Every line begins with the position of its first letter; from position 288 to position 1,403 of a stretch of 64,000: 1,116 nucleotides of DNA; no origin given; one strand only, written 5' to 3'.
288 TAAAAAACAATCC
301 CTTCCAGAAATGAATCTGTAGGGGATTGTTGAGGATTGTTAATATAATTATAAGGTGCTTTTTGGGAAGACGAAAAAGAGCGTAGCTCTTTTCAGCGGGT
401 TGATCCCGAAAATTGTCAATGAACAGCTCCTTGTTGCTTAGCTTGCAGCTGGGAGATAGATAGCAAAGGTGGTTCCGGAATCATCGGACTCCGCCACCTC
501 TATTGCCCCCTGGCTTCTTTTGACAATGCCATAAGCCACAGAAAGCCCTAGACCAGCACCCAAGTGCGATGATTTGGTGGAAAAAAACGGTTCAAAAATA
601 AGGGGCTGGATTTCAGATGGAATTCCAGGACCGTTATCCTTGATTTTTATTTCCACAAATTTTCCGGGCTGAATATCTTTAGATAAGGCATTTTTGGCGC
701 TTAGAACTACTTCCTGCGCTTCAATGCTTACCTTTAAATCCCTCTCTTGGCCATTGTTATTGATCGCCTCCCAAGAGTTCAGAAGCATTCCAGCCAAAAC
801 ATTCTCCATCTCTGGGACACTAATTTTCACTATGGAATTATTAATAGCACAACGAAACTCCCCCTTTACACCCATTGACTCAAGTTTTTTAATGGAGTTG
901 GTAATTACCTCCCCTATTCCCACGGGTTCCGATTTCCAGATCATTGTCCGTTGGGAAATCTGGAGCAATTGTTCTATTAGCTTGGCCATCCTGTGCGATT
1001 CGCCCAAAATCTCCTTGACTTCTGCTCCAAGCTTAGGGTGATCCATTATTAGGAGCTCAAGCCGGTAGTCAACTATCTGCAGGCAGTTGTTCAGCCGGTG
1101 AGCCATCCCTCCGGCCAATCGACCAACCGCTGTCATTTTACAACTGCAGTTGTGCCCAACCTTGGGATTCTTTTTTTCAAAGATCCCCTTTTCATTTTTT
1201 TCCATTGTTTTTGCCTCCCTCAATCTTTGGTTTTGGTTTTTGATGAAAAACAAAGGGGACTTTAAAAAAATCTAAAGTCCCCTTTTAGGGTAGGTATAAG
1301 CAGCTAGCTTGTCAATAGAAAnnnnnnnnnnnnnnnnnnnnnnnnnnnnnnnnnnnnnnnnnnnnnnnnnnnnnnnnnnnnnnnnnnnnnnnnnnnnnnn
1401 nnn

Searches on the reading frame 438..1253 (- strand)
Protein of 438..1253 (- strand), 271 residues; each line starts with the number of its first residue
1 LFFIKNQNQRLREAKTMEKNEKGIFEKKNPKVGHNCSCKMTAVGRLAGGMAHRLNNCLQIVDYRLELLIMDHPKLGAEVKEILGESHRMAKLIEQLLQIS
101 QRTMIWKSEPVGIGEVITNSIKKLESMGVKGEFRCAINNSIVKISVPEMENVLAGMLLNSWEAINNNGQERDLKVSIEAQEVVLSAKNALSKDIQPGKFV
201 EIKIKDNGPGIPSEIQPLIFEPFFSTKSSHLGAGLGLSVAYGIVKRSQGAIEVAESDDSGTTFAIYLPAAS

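Call 15: search_protein_families(library=pfam, proteins=[window:438-1253:-], max_evalue=0.0001)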
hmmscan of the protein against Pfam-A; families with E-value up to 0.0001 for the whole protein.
window:438-1253:- (271 aa): 2 families
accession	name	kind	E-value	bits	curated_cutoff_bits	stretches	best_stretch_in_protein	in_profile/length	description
PF02518.31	HATPase_c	-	9.7e-18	65.1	26.4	1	162-270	19-110/111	Histidine kinase-, DNA gyrase B-, and HSP90-like ATPase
PF00512.31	HisKA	-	1.4e-06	28.7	26.9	1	44-102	3-63/66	His Kinase A (phospho-acceptor) domain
